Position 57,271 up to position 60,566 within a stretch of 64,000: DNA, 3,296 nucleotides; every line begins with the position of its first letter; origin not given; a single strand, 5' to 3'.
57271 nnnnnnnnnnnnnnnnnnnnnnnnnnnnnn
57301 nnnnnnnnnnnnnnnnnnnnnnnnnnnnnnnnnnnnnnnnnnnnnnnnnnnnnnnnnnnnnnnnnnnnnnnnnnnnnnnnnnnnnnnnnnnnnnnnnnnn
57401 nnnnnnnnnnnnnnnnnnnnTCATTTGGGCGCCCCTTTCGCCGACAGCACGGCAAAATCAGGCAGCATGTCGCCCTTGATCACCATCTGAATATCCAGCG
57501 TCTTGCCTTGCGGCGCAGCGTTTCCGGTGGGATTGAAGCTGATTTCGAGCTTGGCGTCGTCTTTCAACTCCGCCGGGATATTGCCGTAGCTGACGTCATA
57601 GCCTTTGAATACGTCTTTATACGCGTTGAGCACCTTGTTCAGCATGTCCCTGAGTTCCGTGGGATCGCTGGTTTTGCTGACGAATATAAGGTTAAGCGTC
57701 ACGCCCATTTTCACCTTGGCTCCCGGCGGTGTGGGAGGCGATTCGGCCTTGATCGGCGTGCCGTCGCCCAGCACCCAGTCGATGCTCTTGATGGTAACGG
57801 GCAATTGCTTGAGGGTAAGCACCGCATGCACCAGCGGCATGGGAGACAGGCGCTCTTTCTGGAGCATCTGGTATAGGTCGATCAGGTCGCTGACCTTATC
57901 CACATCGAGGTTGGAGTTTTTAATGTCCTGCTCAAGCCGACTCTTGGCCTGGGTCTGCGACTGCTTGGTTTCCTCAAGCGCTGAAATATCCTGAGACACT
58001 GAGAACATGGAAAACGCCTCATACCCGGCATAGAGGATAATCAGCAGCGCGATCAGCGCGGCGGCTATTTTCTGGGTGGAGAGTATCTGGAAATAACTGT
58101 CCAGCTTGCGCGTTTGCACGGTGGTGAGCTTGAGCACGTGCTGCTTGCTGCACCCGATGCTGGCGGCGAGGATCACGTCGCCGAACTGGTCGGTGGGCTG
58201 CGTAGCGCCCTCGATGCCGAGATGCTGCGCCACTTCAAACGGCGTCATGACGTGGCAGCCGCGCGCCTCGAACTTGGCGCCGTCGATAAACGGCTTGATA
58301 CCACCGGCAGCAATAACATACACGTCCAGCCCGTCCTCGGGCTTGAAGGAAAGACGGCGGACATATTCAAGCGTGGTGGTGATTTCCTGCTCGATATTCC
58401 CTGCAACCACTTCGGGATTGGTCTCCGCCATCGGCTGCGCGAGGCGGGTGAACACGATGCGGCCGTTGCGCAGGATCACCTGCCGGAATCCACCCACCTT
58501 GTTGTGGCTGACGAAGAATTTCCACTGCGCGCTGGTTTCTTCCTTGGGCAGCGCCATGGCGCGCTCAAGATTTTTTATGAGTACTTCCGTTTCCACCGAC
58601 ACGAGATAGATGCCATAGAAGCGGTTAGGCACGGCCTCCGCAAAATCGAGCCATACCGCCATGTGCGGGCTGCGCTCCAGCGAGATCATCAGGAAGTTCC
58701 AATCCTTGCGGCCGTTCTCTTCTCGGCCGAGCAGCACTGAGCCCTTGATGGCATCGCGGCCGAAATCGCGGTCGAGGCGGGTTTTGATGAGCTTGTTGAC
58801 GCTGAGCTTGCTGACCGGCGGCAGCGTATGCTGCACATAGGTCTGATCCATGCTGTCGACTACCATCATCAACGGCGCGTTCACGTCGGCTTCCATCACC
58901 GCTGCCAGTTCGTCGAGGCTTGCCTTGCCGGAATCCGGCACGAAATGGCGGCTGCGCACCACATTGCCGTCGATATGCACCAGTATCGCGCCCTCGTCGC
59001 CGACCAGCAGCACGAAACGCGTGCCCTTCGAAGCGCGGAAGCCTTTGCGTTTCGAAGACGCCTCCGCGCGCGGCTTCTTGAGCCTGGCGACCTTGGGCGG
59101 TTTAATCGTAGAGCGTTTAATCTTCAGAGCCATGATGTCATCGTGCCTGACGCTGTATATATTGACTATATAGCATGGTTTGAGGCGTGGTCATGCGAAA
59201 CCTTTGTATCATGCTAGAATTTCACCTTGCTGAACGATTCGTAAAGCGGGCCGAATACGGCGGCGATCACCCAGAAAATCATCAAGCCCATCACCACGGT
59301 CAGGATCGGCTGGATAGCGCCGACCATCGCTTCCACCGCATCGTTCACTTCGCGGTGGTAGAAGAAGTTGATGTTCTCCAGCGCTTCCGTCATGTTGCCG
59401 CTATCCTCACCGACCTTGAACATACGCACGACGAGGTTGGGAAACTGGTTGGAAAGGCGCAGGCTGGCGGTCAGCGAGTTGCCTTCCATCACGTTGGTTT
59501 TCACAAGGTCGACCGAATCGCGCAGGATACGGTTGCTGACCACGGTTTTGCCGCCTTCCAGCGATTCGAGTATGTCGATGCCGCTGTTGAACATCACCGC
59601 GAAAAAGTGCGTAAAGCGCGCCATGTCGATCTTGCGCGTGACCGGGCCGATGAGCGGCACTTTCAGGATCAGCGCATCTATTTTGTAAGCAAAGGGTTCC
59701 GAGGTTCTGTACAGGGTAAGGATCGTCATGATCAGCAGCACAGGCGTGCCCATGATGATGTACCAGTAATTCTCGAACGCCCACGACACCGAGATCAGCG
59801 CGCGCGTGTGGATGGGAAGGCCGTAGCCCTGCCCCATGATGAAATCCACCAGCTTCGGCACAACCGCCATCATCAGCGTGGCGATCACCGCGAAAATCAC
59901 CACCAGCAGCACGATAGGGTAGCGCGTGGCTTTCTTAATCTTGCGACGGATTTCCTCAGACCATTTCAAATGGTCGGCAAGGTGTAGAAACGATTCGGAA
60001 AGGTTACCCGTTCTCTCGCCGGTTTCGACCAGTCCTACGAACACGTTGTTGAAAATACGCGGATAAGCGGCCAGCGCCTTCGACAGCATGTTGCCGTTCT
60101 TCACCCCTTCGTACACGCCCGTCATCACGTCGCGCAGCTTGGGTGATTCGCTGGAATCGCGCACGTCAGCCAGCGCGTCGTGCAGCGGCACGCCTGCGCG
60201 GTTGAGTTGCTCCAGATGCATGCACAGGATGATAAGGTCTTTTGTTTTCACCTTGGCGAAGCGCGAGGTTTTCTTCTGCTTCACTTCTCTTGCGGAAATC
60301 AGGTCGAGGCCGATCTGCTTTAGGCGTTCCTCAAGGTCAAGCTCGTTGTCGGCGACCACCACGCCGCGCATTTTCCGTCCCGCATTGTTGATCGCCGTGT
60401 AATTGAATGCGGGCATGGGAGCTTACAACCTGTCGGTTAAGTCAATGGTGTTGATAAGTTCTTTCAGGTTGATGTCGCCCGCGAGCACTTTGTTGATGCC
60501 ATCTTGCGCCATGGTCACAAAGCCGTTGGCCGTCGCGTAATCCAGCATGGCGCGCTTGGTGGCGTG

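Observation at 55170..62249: Non-canonical type IV filament assembly operon: pilB-pilC, three unassignable envelope proteins, and an ABC ATPase, with no secretin or prepilin peptidase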

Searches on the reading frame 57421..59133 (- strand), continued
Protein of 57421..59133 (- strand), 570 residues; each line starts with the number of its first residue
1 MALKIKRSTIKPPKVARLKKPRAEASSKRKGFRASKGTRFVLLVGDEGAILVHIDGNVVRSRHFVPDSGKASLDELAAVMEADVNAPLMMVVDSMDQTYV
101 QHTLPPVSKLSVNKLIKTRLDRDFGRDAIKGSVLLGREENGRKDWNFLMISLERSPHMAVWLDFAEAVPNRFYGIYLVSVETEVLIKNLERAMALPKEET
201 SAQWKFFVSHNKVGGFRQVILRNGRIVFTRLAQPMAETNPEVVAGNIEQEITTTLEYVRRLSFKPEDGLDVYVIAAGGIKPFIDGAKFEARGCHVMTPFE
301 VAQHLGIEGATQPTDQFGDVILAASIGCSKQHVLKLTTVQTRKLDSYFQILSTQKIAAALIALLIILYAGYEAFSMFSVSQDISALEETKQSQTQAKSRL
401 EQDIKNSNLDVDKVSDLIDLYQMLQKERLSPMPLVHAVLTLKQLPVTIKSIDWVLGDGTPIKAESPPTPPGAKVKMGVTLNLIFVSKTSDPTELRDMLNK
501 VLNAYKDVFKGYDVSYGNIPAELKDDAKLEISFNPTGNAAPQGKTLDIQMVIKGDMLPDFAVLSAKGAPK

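Call 59: search_protein_families(library=pfam, proteins=[L017:4983-7052:-, L017:7106-7654:-, L057:14482-17268:-, L057:8271-9827:-, L057:3480-5297:-, L058:14466-15752:-, L058:7566-8948:-, L058:4290-5804:+, L056:5430-6959:-, L056:11497-12138:+], max_evalue=0.001)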
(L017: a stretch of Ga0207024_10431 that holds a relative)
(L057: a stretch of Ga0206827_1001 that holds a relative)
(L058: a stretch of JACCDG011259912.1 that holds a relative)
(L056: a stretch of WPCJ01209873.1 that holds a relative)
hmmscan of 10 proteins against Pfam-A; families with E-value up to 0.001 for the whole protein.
L017:4983-7052:- (689 aa): 2 families
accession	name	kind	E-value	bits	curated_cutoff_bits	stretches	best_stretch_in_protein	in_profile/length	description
PF00263.26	Secretin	-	5.7e-31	107.8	27.5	1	460-664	2-169/169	Bacterial type II and III secretion system protein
PF16344.10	FecR_C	-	2.3e-05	24.7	24.4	1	99-158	5-67/70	FecR, C-terminal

L017:7106-7654:- (182 aa): 2 families
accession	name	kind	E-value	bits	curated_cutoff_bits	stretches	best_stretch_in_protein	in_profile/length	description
PF03232.19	COQ7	-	1.4e-61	207.5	23.5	1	13-179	2-169/169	Ubiquinone biosynthesis protein COQ7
PF02915.23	Rubrerythrin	-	5.7e-06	27.2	22.8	1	22-148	7-135/137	Rubrerythrin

L057:14482-17268:- (928 aa): 2 families
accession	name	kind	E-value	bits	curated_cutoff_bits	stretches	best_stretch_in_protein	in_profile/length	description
PF00521.26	DNA_topoisoIV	-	1.3e-157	525.6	31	1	36-499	1-431/432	DNA gyrase/topoisomerase IV, subunit A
PF03989.18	DNA_gyraseA_C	-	7.4e-65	214.6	27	6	848-894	1-47/48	DNA gyrase C-terminal domain, beta-propeller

L057:8271-9827:- (518 aa): 3 families
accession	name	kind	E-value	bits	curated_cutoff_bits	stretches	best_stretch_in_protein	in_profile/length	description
PF01039.27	Carboxyl_trans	-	2.3e-200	666.8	22.3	1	34-516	1-493/493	Carboxyl transferase domain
PF03255.19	ACCA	-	1.8e-13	50.8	23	1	294-459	71-242/310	Acetyl co-enzyme A carboxylase carboxyltransferase-like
PF06833.16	MdcE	-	0.00039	20.6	32.7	0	361-457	28-124/196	Malonate decarboxylase gamma subunit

L057:3480-5297:- (605 aa): 6 families
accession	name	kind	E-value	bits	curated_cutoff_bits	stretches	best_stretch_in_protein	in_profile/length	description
PF00009.33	GTP_EFTU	-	5.3e-57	192.9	26.5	1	3-194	2-187/188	Elongation factor Tu GTP binding domain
PF21018.2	BipA_C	-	1.4e-49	166.9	23.8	1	485-593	1-109/110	TypA/BipA C-terminal domain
PF00679.30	EFG_C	-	1.3e-24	86.4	27.9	1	396-483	1-88/89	Elongation factor G C-terminus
PF03144.31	GTP_EFTU_D2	-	3.1e-10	40.8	30.3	1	218-289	1-73/73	Elongation factor Tu domain 2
PF22042.2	EF-G_D2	-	3.4e-08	33.9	27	1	211-290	9-83/84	Elongation factor G domain 2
PF01926.29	MMR_HSR1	-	5.7e-05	23.6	21.9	1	7-128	2-113/113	50S ribosome-binding GTPase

L058:14466-15752:- (428 aa): 1 family
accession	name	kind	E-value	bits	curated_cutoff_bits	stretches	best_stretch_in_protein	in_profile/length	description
PF07963.17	N_methyl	-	1.9e-06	27.6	21.2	1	7-31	2-26/27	Prokaryotic N-terminal methylation motif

L058:7566-8948:- (460 aa): 0 families

L058:4290-5804:+ (504 aa): 6 families
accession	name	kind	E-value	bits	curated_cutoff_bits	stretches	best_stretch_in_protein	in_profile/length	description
PF00023.36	Ank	-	4.4e-28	96.2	21.1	3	311-342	1-32/33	Ankyrin repeat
PF12796.13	Ank_2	-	9.3e-28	97.1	27.3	2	284-366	7-81/90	Ankyrin repeats (3 copies)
PF13637.12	Ank_4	-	2.1e-24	85.5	22.7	2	316-362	1-47/50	Ankyrin repeats (many copies)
PF13606.12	Ank_3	-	2.8e-20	70.4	22.3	1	311-337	1-27/30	Ankyrin repeat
PF13857.12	Ank_5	-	8e-17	61.6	27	1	308-352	12-56/56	Ankyrin repeats (many copies)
PF24521.3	Ank_KRIT1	-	2.3e-05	24.6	80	0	313-355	86-128/149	KRIT1 ankyrin-repeats domain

L056:5430-6959:- (509 aa): 2 families
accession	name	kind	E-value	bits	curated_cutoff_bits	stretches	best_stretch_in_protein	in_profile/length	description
PF01039.27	Carboxyl_trans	-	8.5e-201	668.3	22.3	1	25-507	1-493/493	Carboxyl transferase domain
PF03255.19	ACCA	-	1.1e-14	54.8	23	1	283-444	69-236/310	Acetyl co-enzyme A carboxylase carboxyltransferase-like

L056:11497-12138:+ (213 aa): 2 families
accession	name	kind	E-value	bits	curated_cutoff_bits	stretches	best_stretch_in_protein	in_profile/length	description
PF02223.23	Thymidylate_kin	-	8.3e-47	159.7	27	1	5-193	1-184/185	Thymidylate kinase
PF13521.12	AAA_28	-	0.00014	22.5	27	1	3-135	2-120/164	AAA domain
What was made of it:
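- L017 carries a bona fide secretin convergent with the ABC gene (Pfam Secretin 107.8 bits, call 59).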

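Call 61: search_protein_families(library=ncbifam, proteins=[L017:4983-7052:-, L058:14466-15752:-, L058:15759-16547:-], max_evalue=0.01)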
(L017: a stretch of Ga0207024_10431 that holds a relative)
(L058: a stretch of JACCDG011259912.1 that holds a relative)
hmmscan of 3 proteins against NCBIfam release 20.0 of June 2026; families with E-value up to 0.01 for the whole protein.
L017:4983-7052:- (689 aa): 10 families
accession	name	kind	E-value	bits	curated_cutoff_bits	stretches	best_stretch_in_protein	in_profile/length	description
TIGR02519.1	pilus_MshL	equivalog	1.2e-59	201.7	250.2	1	353-663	1-290/290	pilus (MSHA type) biogenesis protein MshL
TIGR02517.1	type_II_gspD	equivalog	3.7e-38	131.4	351.35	1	208-670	264-597/600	type II secretion system secretin GspD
TIGR02515.1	IV_pilus_PilQ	subfamily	3.9e-32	111.8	284.35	3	584-663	348-427/428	type IV pilus secretin PilQ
NF042912.1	Amuc_1098_fam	equivalog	1.3e-25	89.6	750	2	507-668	647-801/805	Amuc_1098 family type IV pilus outer membrane protein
TIGR02516.1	type_III_yscC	equivalog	3.2e-23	82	238.45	2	577-664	377-462/463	type III secretion system outer membrane ring subunit SctC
NF010083.0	PRK13568.1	equivalog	1.2e-19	70.4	554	1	584-663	338-417/419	DNA uptake porin HofQ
NF007851.2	PRK10560.1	exception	7.3e-19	67.8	598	2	584-664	330-410/412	DNA uptake porin HofQ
TIGR02520.1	pilus_B_mal_scr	equivalog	1.7e-11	43.4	287.65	1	356-635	242-489/513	PilN family type IVB pilus formation outer membrane protein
NF011873.0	PRK15346.1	equivalog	6e-11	41.7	524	1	583-663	415-494/499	EscC/YscC/HrcC family type III secretion system outer membrane ring protein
NF038313.3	HisXaaSer_A4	exception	0.00069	20.5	55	1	186-228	47-89/93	His-Xaa-Ser repeat protein HxsA4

L058:14466-15752:- (428 aa): 9 families
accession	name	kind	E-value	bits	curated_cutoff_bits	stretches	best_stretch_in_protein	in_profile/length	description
NF041013.1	T4P_ComGE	equivalog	3.5e-05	23.8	49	1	7-50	1-44/83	competence type IV pilus minor pilin ComGE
TIGR01710.1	typeII_sec_gspG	equivalog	8.6e-05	22.6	88.85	1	11-70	2-61/134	type II secretion system major pseudopilin GspG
NF007862.0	PRK10574.1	equivalog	0.00016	21.8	138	1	7-117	2-111/145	prepilin peptidase-dependent pilin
TIGR02532.1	IV_pilin_GFxxxE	domain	0.00031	20.5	16.3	1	10-29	2-21/24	prepilin-type N-terminal cleavage/methylation domain-containing protein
NF040999.1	pilin_ComGC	equivalog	0.0011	19.2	75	1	10-45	2-34/84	competence type IV pilus major pilin ComGC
NF040982.1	ComGD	equivalog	0.0049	17.3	70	0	10-47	2-39/139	competence type IV pilus minor pilin ComGD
TIGR01708.2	typeII_sec_gspH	equivalog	0.0053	16.8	80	1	11-61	3-50/169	type II secretion system minor pseudopilin GspH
TIGR02596.1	TIGR02596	subfamily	0.0057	16.7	70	0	12-54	1-44/196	Verru_Chthon cassette protein D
NF041002.1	pilin_ComGF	equivalog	0.0064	16.7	80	0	10-49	2-41/139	competence type IV pilus minor pilin ComGF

L058:15759-16547:- (262 aa): 1 family
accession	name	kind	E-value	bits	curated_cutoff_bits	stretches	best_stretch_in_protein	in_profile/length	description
TIGR02532.1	IV_pilin_GFxxxE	domain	9.2e-06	25.3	16.3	1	3-24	2-23/24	prepilin-type N-terminal cleavage/methylation domain-containing protein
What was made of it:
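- On Type IVa pilus: A secretin lies beside the block in relative L017 (calls 59, 61).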

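Call 84: search_protein_families(library=pfam, proteins=[L033:6440-7063:+, L033:7297-9213:+, L030:10302-11648:+, L030:11698-12807:+, L030:3096-4160:-, L058:2820-3992:+, L058:9022-9912:+, L004:14052-14906:-, L004:14906-16009:-, L030:867-1955:+], max_evalue=0.001)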
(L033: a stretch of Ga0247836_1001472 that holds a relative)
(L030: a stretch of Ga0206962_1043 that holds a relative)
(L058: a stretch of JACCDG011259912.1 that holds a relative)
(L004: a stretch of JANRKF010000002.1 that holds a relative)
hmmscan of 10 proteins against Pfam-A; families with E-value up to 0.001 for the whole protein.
L033:6440-7063:+ (207 aa): 4 families
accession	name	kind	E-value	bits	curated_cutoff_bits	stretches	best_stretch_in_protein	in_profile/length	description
PF02798.26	GST_N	-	2.3e-10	41.1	20.9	1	2-73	3-75/76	Glutathione S-transferase, N-terminal domain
PF13409.12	GST_N_2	-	5e-10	40.3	25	1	11-72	4-67/70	Glutathione S-transferase, N-terminal domain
PF13417.12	GST_N_3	-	5.8e-09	36.6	22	1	4-78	1-73/75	Glutathione S-transferase, N-terminal domain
PF00043.30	GST_C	-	2.1e-06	28.3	20.7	1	110-176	17-75/93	Glutathione S-transferase, C-terminal domain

L033:7297-9213:+ (638 aa): 3 families
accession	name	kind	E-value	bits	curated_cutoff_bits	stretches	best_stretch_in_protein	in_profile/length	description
PF00012.26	HSP70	-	3.8e-279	927.4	20.6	1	4-600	1-598/599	Hsp70 protein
PF06723.19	MreB_Mbl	-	3.1e-16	59.6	27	1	134-374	92-317/327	MreB/Mbl protein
PF04375.19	HemX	-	0.00014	22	25.9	1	534-618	28-109/236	HemX, putative uroporphyrinogen-III C-methyltransferase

L030:10302-11648:+ (448 aa): 5 families
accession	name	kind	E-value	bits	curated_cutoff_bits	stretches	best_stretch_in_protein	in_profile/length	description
PF03572.23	Peptidase_S41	-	1.4e-57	194.4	24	1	188-353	1-165/165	Peptidase family S41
PF13180.12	PDZ_2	-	2.2e-12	47.5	27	1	91-168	1-77/80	PDZ domain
PF17820.7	PDZ_6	-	4.8e-10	39.5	27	1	106-160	2-54/54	PDZ domain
PF00595.29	PDZ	-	6e-09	36.6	23.2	1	87-159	7-81/81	PDZ domain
PF22694.1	CtpB_N-like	-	5.6e-08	33.6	27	1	30-77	36-84/85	Activating protease CtpB N-terminal domain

L030:11698-12807:+ (369 aa): 1 family
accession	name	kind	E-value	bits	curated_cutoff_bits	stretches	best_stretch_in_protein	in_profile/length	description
PF04748.18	Polysacc_deac_2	-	2e-46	158.2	27.5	1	151-363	1-211/212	Divergent polysaccharide deacetylase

L030:3096-4160:- (354 aa): 1 family
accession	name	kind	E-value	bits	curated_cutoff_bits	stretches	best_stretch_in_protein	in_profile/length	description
PF01464.25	SLT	-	1.4e-08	34.7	21.3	1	53-174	6-96/117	Transglycosylase SLT domain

L058:2820-3992:+ (390 aa): 4 families
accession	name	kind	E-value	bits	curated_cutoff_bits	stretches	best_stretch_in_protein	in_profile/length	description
PF00009.33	GTP_EFTU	-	2.4e-63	213.6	26.5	1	10-197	1-187/188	Elongation factor Tu GTP binding domain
PF03143.23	GTP_EFTU_D3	-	2.5e-39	134.3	27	1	294-388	1-105/106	Elongation factor Tu C-terminal domain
PF03144.31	GTP_EFTU_D2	-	1.2e-19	70.9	30.3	1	221-290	1-73/73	Elongation factor Tu domain 2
PF01926.29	MMR_HSR1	-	0.00022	21.7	21.9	1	15-129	2-110/113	50S ribosome-binding GTPase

L058:9022-9912:+ (296 aa): 2 families
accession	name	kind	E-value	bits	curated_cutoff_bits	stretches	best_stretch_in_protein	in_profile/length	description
PF00483.29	NTP_transferase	-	7.3e-31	108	21.2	1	14-271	6-239/245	Nucleotidyl transferase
PF12804.13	NTP_transf_3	-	1.8e-06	28.6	27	1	14-167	5-123/160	MobA-like NTP transferase domain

L004:14052-14906:- (284 aa): 1 family
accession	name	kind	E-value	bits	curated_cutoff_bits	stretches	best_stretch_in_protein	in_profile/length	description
PF01040.23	UbiA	-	1.4e-25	90.5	34.2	1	26-249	10-233/250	UbiA prenyltransferase family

L004:14906-16009:- (367 aa): 0 families

L030:867-1955:+ (362 aa): 2 families
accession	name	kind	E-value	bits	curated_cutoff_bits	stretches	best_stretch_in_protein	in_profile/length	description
PF00953.26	Glycos_transf_4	-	8.6e-34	117.3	27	1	101-286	2-159/160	Glycosyl transferase family 4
PF10555.14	MraY_sig1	-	4.8e-05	23.1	20.1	1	70-82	1-13/13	Phospho-N-acetylmuramoyl-pentapeptide-transferase signature 1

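Call 86: search_protein_families(library=padloc, proteins=[window:57421-59133:-], max_evalue=0.01)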
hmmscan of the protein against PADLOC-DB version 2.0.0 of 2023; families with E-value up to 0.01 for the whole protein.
window:57421-59133:- (570 aa): 0 families

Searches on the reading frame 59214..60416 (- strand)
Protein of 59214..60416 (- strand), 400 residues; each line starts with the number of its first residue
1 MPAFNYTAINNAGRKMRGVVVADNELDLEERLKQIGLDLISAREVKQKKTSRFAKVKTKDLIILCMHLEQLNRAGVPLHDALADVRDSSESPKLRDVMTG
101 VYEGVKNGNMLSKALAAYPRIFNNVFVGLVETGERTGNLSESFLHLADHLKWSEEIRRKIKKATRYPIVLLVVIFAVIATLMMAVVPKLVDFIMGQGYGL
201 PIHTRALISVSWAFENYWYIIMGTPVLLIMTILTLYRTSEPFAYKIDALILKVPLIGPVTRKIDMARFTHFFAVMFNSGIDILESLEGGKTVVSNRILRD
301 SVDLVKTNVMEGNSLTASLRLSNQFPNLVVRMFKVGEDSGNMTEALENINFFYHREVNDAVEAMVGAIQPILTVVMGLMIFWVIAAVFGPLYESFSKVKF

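Call 3: search_protein_families(library=pfam, proteins=[window:59214-60416:-], max_evalue=1)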
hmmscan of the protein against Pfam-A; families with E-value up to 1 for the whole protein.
window:59214-60416:- (400 aa): 2 families
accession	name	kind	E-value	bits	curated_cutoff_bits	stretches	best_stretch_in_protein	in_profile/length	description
PF00482.28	T2SSF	-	9e-50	168.3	25.2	2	71-187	8-125/125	Type II secretion system (T2SS), protein F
PF05649.18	Peptidase_M13_N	-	0.096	12.5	32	1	28-99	32-105/381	Peptidase family M13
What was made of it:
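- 59214..60416 (-): Inner-membrane platform protein (PilC/MshG/GspF class). Pfam T2SSF 168.3 bits with two repeats (call 3).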

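Call 4: search_protein_families(library=ncbifam, proteins=[window:59214-60416:-], max_evalue=1)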
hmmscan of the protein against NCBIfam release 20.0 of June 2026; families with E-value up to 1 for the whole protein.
window:59214-60416:- (400 aa): 6 families
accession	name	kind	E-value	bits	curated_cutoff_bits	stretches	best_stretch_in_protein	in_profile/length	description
TIGR02120.1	GspF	equivalog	3.4e-91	306.5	424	1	4-393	1-396/401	type II secretion system inner membrane protein GspF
NF052607.1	T4PiliAsmPilCThrm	equivalog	2.4e-71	240.9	700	1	1-394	1-400/406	type IV pilus assembly protein PilC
NF052606.1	T4PiliAsmPilCMyx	equivalog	3.1e-68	230.5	700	1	2-393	20-413/419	type IV pilus assembly protein PilC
NF047826.1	T3SSXpsF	equivalog_domain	1.3e-62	211.9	650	1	1-393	1-399/405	type II secretion system protein XpsF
NF007861.0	PRK10573.1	equivalog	4.8e-62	210.3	401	1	4-392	7-392/401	protein transport protein HofC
NF041012.2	T4P_ComGB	equivalog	7.9e-38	130.6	240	1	64-394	6-330/332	competence type IV pilus assembly protein ComGB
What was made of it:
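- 59214..60416 (-): NCBIfam GspF scores 306.5, below its cutoff of 424 (call 4).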
